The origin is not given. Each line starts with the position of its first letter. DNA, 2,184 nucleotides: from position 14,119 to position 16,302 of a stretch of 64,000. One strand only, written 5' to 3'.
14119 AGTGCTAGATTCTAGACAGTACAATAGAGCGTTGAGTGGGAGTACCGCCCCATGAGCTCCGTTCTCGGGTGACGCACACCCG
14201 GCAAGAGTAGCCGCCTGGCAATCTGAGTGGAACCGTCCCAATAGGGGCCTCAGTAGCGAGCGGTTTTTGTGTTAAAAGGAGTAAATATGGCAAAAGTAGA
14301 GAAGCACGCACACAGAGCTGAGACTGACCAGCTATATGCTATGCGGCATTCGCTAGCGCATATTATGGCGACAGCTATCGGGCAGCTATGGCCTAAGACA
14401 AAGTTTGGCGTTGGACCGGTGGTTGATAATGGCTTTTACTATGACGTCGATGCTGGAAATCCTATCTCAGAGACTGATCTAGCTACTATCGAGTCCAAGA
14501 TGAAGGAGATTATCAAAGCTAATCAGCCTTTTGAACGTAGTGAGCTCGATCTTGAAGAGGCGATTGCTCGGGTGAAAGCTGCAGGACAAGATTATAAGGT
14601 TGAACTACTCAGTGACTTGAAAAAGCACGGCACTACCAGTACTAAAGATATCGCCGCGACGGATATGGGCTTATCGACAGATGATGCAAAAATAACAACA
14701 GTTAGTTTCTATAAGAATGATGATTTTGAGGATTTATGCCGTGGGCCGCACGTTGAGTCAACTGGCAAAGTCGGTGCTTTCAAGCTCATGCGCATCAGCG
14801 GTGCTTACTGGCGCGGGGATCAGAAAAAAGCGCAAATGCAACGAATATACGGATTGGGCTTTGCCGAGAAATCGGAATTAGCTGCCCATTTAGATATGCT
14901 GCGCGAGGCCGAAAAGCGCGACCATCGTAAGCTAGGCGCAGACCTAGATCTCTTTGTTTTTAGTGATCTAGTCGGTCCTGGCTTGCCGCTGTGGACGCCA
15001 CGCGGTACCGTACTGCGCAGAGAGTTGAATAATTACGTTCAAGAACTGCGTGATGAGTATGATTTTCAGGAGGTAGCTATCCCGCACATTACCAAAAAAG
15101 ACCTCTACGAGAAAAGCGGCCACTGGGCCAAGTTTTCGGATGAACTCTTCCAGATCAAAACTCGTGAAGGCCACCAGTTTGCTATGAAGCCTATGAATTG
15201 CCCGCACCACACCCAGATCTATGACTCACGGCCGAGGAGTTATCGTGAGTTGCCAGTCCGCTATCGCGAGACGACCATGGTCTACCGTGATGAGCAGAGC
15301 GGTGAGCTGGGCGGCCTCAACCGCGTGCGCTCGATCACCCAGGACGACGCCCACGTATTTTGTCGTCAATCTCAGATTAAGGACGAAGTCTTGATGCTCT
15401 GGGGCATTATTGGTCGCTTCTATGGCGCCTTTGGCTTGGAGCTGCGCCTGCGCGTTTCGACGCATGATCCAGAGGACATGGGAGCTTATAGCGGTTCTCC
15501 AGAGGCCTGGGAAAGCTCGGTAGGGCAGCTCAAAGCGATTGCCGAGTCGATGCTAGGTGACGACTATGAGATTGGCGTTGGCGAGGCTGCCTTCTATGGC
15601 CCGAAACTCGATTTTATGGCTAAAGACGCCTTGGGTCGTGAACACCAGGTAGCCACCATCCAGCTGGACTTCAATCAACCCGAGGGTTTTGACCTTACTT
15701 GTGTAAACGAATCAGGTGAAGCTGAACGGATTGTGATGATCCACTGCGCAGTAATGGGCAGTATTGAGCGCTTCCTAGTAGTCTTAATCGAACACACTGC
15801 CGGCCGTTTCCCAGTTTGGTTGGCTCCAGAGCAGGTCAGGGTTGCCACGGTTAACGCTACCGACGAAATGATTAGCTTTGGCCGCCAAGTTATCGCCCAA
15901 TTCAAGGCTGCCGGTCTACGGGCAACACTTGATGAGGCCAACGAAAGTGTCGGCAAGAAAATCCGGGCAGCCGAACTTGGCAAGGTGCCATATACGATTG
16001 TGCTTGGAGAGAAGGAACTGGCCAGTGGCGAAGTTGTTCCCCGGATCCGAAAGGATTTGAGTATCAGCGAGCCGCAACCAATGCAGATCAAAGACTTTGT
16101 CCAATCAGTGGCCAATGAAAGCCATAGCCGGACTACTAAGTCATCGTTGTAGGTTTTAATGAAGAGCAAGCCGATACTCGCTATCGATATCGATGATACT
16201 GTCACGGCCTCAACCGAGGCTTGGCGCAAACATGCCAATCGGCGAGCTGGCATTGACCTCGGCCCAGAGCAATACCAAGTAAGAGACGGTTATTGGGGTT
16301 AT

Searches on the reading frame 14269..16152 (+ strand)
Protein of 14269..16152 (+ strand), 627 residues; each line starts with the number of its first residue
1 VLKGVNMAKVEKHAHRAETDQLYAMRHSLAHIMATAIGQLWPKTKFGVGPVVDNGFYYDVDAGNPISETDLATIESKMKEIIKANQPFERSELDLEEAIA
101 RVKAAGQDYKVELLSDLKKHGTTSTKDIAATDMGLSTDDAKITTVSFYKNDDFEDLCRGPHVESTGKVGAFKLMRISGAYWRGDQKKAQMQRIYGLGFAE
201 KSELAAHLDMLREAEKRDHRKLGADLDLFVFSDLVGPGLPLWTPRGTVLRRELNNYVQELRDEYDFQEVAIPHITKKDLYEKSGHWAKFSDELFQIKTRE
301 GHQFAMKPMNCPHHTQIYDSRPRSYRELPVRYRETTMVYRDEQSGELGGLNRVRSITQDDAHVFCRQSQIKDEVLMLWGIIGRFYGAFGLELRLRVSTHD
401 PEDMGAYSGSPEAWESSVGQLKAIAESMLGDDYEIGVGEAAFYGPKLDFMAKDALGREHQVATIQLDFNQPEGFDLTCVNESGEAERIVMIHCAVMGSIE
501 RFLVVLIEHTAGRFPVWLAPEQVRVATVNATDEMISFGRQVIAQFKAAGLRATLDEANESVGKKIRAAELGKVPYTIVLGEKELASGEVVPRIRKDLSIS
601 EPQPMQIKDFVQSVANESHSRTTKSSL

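Call 69: search_protein_families(library=pfam, proteins=[window:14269-16152:+], max_evalue=0.00001)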
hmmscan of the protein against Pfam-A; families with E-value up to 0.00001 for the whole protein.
window:14269-16152:+ (627 aa): 3 families
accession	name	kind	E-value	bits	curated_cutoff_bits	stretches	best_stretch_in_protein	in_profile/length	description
PF00587.30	tRNA-synt_2b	-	1.2e-42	146.5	29.3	1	294-509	1-178/179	tRNA synthetase class II core domain (G, H, P, S and T)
PF03129.25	HGTP_anticodon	-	3.2e-15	56.5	21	1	522-613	1-90/94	Anticodon binding domain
PF07973.19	tRNA_SAD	-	4.4e-15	55.8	24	1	145-194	1-44/44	Threonyl and Alanyl tRNA synthetase second additional domain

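Call 70: list_cluster_members(proteins=[window:14269-16149:+, window:59962-61569:+, window:56100-57731:-, window:18549-19898:+, window:20655-21995:+, window:11470-12864:+, window:49124-51160:+, window:34500-35693:+, window:27365-27901:+, window:28440-28853:+])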
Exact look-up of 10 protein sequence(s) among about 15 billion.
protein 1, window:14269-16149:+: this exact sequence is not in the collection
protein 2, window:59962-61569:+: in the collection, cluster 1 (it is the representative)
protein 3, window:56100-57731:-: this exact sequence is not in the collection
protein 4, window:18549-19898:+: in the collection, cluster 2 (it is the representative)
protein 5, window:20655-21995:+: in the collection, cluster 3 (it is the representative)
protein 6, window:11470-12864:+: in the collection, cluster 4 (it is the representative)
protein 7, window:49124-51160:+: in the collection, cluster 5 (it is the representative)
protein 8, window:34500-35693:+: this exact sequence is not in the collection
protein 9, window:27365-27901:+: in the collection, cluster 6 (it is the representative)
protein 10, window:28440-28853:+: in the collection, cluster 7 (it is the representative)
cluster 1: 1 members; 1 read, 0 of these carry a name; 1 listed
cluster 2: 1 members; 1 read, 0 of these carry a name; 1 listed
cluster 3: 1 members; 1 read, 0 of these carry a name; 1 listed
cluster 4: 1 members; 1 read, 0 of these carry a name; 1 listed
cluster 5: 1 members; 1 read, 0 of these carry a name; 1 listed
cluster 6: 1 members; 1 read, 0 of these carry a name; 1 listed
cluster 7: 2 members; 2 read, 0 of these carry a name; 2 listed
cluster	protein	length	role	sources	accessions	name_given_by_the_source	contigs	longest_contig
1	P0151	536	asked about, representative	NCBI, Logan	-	-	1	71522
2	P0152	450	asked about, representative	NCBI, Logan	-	-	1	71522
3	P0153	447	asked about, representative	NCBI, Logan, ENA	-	-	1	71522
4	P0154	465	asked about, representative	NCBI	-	-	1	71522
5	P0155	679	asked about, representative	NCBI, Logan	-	-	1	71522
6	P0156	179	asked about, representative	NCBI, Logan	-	-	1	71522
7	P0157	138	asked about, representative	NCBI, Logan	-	-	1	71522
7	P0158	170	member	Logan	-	-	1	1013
